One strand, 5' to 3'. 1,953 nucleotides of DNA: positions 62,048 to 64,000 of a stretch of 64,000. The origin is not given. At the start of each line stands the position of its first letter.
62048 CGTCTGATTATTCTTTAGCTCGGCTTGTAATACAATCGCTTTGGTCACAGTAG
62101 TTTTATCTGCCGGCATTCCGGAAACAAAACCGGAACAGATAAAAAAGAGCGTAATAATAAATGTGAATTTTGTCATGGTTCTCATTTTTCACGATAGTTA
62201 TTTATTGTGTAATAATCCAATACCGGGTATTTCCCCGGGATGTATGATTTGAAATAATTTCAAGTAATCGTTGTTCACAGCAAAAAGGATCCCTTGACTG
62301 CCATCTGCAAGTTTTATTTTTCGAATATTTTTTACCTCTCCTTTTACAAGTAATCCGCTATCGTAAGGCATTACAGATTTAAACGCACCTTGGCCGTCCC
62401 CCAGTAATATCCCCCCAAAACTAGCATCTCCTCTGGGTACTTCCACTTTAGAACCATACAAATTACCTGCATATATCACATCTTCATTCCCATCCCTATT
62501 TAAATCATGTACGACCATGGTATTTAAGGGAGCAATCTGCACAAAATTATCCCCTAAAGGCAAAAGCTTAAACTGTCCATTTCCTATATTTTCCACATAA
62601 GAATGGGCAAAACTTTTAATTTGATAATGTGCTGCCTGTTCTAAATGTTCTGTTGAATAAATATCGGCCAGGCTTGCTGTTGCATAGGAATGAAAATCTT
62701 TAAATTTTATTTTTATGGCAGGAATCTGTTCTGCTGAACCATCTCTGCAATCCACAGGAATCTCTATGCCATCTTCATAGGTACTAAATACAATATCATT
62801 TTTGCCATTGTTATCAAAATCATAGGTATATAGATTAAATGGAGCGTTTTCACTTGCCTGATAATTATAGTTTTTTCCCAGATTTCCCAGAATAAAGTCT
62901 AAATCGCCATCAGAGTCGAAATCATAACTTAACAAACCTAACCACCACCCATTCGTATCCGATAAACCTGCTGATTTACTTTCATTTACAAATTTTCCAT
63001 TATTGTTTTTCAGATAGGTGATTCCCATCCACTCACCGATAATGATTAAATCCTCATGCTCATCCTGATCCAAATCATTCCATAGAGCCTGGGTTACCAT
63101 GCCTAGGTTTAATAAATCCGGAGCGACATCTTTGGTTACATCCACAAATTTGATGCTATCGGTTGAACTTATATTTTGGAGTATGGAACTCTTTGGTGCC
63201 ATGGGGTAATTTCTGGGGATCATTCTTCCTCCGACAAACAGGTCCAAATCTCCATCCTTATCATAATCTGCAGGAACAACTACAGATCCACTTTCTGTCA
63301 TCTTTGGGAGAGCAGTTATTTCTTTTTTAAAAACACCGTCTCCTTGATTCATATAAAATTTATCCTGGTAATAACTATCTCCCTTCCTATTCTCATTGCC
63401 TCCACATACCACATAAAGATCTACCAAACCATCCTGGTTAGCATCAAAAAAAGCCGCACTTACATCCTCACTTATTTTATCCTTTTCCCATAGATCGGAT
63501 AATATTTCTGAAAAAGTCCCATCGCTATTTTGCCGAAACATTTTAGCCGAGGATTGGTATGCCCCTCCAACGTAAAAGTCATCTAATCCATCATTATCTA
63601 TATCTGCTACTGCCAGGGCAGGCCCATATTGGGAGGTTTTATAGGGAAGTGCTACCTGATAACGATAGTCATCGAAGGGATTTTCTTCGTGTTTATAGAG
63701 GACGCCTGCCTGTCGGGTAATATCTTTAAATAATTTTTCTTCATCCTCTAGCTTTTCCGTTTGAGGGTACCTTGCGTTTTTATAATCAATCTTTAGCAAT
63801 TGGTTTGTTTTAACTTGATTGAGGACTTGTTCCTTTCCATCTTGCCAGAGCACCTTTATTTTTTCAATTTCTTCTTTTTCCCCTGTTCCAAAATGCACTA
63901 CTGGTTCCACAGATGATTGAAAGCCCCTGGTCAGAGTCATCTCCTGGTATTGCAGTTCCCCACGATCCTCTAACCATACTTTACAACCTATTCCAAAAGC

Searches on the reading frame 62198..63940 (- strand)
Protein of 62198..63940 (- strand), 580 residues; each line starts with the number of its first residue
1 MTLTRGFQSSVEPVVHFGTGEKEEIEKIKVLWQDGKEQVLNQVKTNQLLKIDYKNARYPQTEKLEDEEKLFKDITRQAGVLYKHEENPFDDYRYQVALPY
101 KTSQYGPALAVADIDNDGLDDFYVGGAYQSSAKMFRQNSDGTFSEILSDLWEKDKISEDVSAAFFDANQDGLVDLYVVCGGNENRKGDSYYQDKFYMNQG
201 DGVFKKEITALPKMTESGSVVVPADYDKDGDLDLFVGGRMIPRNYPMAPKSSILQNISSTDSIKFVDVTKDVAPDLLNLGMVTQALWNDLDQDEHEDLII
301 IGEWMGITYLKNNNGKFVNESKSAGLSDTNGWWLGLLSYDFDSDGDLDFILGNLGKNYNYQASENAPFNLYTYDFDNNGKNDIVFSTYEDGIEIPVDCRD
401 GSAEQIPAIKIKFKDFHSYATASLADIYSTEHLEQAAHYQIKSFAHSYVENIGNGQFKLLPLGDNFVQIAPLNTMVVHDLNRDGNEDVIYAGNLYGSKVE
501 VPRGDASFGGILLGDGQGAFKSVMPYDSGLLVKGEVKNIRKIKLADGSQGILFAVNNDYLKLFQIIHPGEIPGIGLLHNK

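Call 6: search_protein_families(library=pfam, proteins=[window:62198-63940:-])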
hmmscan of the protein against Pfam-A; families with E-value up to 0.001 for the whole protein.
window:62198-63940:- (580 aa): 3 families
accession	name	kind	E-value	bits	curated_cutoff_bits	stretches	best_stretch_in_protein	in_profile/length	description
PF13517.12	FG-GAP_3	-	1.2e-31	109.6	26.9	3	166-236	1-61/61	FG-GAP-like repeat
PF07593.17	UnbV_ASPIC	-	9.7e-16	57.9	23.4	1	2-49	20-67/68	ASPIC and UnbV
PF01839.29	FG-GAP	-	2.9e-08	33.9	22.1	0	106-125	2-21/37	FG-GAP repeat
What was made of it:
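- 62198..63940 (-): 3' part of an FG-GAP/ASPIC gene immediately upstream of GH38-B. Conspecific genomes show it is 1070 aa and is preceded by SusC and SusD. Pfam in call 6.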
